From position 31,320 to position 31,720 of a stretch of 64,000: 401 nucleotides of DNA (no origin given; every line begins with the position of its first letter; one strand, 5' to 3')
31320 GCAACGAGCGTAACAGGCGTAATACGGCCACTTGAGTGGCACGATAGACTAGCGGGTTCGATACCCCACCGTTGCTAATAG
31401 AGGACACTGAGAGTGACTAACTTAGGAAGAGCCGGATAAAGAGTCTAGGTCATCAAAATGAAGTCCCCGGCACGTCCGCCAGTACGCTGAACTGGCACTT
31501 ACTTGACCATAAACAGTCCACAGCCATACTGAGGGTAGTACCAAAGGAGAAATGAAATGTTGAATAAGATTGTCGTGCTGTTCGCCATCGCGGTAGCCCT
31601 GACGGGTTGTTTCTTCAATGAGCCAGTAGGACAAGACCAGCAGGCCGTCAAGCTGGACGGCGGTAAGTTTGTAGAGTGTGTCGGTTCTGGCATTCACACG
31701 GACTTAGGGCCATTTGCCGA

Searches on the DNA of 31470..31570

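Call 83: search_rna_families(source=window, start=31470, end=31570, threshold=evalue, max_evalue=10)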
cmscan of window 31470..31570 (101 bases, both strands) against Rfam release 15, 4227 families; matches with E-value up to 10: 3.
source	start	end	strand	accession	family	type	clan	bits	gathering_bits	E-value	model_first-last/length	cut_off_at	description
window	31478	31559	+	RF02980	freshwater-2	Cis-reg;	-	16.1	49.9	1.2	1-84/84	no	freshwater-2 RNA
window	31532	31559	+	RF03084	DUF2815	Gene; sRNA;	-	13.8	41.2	2.7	1-62/62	no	DUF2815 RNA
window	31503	31557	-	RF01983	Pinc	Gene; lncRNA;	-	12.7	60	2.5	101-154/154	no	Pregnancy induced noncoding RNA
